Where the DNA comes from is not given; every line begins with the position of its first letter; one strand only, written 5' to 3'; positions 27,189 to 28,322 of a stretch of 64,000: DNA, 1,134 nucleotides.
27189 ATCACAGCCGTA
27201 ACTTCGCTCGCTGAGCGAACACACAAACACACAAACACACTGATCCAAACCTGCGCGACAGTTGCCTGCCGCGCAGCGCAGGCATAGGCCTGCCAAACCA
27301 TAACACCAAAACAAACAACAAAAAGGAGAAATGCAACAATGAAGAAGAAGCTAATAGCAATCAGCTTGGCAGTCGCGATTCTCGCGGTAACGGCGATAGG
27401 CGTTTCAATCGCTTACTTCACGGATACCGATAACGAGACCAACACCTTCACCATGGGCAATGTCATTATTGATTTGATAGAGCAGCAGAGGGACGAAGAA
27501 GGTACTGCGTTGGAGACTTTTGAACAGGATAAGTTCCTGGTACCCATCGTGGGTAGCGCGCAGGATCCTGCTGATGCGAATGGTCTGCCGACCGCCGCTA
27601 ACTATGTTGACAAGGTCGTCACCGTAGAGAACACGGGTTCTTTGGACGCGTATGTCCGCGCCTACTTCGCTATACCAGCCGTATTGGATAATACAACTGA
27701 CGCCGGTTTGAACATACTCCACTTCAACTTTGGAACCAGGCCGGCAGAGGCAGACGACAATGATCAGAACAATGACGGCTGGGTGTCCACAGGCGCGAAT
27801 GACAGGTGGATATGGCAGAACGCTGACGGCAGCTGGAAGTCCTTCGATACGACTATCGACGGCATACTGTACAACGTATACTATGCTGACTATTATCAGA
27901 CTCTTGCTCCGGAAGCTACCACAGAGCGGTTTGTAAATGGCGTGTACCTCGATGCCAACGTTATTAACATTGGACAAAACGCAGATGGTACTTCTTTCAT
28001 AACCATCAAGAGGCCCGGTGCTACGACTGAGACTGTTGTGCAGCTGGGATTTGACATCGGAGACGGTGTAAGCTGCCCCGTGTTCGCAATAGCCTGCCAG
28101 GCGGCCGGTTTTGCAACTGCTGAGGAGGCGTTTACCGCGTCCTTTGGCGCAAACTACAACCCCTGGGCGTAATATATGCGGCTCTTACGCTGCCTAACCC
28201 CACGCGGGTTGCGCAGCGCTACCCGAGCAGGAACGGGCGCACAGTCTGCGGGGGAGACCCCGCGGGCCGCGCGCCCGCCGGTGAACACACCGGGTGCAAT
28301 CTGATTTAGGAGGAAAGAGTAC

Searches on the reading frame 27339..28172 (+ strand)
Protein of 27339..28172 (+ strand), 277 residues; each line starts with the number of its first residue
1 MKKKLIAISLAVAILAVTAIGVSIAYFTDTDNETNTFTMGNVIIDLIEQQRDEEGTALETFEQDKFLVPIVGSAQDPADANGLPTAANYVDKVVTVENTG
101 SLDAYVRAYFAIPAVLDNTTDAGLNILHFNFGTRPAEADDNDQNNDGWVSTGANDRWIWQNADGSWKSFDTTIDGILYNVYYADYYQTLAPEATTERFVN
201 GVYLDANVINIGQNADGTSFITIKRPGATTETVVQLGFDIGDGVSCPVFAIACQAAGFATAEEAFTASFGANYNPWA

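Call 5: search_protein_families(library=pfam, proteins=[window:27339-28172:+], max_evalue=1)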
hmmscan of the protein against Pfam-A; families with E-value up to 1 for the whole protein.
window:27339-28172:+ (277 aa): 4 families
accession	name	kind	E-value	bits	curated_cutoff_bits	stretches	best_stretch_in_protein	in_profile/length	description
PF19079.5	CFSR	-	0.00079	20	27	1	211-239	11-40/49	Collagen-flanked surface repeat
PF12389.13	Peptidase_M73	-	0.00096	19.5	22.5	1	3-44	3-45/196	Camelysin metallo-endopeptidase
PF13663.11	DUF4148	-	0.051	14.4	27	1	1-51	1-50/62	Domain of unknown function (DUF4148)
PF10858.15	DUF2659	-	0.11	12.6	27.7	1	3-63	22-80/216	Protein of unknown function (DUF2659)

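Call 6: search_protein_families(library=ncbifam, proteins=[window:27339-28172:+], max_evalue=1)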
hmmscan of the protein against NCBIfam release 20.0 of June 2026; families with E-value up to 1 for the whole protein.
window:27339-28172:+ (277 aa): 3 families
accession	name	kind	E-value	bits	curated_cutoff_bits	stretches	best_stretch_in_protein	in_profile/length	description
TIGR04088.1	cognate_SipW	domain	3.2e-07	30.3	19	1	10-42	2-34/34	SipW-dependent-type signal peptide-containing protein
TIGR04090.1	exp_by_SipW_IV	subfamily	0.00033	20.5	60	2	2-48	1-44/241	BsaA family SipW-dependent biofilm matrix protein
NF041742.1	WGxxGxxG_fam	subfamily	0.95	10.1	35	0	1-40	1-33/69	WGxxGxxG family protein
